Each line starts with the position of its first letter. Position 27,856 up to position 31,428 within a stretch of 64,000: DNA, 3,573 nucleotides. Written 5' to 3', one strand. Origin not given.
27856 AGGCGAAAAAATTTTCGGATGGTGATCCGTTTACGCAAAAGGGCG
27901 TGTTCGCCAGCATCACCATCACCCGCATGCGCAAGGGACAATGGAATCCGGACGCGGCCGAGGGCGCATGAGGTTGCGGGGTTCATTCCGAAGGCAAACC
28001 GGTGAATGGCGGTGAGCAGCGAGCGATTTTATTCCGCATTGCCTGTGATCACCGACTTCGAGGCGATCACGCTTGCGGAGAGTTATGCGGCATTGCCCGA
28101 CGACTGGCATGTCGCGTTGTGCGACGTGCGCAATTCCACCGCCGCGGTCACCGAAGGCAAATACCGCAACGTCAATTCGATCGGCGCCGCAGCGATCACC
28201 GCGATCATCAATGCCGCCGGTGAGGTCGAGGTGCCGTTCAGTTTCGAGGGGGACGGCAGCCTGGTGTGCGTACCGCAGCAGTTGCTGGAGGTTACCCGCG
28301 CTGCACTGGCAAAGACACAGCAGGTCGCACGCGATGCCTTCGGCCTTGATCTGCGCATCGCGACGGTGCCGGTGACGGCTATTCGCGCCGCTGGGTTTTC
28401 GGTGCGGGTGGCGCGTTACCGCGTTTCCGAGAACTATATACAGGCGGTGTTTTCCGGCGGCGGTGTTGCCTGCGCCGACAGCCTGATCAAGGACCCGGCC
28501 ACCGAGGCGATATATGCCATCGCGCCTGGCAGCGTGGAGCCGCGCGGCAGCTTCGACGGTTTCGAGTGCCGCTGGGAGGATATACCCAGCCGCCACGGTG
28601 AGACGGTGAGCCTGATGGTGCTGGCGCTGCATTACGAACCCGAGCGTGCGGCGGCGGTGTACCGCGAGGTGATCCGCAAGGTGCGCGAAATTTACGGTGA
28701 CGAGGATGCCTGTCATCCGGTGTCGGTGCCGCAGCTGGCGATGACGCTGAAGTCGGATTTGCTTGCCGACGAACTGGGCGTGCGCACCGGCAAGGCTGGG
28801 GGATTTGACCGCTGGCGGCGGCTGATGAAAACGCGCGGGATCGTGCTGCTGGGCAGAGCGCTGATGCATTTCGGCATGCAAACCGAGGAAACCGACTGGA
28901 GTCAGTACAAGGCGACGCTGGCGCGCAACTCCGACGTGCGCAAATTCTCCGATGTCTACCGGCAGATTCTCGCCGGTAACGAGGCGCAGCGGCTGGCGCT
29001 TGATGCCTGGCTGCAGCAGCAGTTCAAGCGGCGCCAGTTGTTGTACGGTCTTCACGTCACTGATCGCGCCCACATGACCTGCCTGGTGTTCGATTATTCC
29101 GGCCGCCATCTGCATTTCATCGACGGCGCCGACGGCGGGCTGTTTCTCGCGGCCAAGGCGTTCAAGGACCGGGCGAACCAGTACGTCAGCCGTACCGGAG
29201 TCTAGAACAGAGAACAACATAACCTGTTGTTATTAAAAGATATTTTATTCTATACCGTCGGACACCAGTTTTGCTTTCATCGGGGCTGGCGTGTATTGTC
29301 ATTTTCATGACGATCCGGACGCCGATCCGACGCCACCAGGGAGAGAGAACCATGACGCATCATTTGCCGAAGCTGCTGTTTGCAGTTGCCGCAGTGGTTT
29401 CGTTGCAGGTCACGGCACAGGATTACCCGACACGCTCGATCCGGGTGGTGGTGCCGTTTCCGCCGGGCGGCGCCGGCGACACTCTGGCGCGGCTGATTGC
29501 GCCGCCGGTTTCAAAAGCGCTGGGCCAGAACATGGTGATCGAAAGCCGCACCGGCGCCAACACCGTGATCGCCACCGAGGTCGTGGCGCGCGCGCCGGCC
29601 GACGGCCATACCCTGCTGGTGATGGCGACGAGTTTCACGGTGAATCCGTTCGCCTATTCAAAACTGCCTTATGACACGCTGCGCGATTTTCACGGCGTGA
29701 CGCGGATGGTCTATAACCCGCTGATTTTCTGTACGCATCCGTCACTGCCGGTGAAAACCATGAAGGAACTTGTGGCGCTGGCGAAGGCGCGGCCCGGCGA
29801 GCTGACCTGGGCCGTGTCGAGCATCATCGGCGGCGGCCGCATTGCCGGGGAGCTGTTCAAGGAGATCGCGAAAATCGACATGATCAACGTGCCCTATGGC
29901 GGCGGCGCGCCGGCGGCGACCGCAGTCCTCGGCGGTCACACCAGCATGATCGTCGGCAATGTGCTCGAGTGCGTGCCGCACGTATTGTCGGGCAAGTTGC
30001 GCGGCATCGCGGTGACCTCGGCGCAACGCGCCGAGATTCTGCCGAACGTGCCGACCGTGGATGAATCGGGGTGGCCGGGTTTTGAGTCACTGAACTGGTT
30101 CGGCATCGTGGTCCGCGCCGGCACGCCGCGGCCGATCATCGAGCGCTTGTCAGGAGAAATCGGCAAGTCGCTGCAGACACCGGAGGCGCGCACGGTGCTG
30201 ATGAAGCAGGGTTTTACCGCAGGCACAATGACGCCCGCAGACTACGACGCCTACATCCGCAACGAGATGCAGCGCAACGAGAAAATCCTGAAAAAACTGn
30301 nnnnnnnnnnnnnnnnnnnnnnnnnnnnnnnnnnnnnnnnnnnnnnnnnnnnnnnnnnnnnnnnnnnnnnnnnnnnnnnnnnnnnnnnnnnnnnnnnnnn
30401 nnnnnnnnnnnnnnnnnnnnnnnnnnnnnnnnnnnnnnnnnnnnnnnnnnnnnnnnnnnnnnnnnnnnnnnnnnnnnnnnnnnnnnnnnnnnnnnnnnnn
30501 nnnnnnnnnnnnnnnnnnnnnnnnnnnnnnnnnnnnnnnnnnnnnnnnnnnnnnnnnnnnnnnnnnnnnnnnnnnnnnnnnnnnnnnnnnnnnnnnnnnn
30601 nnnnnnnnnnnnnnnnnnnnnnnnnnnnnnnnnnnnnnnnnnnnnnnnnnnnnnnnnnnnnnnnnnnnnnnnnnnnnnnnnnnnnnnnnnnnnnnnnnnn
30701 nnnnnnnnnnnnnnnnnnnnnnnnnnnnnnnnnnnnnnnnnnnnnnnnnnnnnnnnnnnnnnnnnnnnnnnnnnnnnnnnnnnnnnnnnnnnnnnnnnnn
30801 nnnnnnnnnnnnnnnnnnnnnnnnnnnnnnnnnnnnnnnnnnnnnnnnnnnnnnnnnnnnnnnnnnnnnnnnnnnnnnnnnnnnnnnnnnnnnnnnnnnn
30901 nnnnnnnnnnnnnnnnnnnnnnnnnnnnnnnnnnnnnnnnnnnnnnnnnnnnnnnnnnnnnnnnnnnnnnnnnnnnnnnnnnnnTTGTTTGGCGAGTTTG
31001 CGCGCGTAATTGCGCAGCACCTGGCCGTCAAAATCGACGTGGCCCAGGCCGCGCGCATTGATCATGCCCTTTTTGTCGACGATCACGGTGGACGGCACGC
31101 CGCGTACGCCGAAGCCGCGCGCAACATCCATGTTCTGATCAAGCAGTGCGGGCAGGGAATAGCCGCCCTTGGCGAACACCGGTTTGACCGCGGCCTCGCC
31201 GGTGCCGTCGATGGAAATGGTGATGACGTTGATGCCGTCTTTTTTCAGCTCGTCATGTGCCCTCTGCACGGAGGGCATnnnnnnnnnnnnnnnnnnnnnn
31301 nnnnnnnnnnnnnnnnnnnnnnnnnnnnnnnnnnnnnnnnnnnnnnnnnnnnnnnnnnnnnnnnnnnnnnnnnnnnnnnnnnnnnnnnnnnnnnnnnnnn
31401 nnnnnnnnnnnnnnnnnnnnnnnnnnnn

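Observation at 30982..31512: TlpA-like thioredoxin-fold gene with TGA replacing the first Cys of CxxC (W-U-S-S-C): candidate selenoprotein split by ORF calling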

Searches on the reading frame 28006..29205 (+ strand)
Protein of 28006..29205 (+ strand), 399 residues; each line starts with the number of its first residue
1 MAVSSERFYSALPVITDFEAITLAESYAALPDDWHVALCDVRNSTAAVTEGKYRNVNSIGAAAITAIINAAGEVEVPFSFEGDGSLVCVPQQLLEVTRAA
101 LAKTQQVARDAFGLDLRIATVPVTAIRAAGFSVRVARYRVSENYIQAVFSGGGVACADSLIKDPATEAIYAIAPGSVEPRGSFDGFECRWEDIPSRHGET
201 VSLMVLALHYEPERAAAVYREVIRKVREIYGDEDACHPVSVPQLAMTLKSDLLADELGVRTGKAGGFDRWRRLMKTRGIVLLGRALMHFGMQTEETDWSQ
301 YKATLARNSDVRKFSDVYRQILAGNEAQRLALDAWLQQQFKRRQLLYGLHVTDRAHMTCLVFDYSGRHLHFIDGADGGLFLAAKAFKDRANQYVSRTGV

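Call 21: search_protein_families(library=pfam, proteins=[window:28006-29205:+], max_evalue=0.00001)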
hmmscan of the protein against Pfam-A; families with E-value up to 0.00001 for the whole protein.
window:28006-29205:+ (399 aa): 1 family
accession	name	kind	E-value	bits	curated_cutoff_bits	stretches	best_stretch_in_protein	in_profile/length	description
PF11294.13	DUF3095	-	3.1e-119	398.9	22.2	1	8-387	1-378/378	Protein of unknown function (DUF3095)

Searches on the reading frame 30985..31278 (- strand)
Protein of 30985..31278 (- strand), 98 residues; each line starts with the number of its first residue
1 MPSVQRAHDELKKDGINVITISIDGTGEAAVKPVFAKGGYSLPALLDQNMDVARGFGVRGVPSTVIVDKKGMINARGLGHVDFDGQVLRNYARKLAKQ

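Call 64: search_protein_representatives(protein=window:30985-31278:-)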
Query: 98 residues. Proteins with E-value up to 0.001 (for the whole library): 1704; up to 1e-10: 29; up to 1e-30: 1. The best 150 are listed.
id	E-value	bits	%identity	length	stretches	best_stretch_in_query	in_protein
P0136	5.5e-38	145.1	71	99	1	1-98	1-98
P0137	1.2e-22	95.9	51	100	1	1-97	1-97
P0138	2.2e-22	95.1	49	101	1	1-97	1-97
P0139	2.3e-21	91.8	53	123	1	1-94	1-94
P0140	4.9e-20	87.6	51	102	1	4-97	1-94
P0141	1.1e-18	83.3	49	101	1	1-96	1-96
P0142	1.3e-18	83.0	49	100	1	1-96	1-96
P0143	2.7e-18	82.0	47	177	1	1-97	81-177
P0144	5.0e-17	78.0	45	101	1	1-96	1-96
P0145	7.3e-17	77.4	43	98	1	1-94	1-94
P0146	3.1e-15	72.2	40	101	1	1-98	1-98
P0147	5.7e-15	71.4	45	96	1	1-95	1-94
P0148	4.9e-14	68.4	32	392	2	1-81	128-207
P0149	1.1e-13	67.3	31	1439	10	23-77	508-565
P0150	1.6e-13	66.7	39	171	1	1-96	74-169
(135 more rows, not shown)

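Call 66: find_encoding_contigs(protein=P0143, flank=3000, max_places=3)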
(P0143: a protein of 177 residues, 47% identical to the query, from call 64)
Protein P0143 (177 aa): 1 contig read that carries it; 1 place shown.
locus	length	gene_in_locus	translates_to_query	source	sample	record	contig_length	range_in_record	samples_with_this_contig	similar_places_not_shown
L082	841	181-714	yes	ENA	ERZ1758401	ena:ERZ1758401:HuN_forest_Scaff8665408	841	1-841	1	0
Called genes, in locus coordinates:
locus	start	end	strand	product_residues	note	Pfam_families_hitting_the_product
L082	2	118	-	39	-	?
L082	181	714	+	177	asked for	PF00578:AhpC-TSA, PF08534:Redoxin, PF00085:Thioredoxin (weak), PF13098:Thioredoxin_2, PF13905:Thioredoxin_8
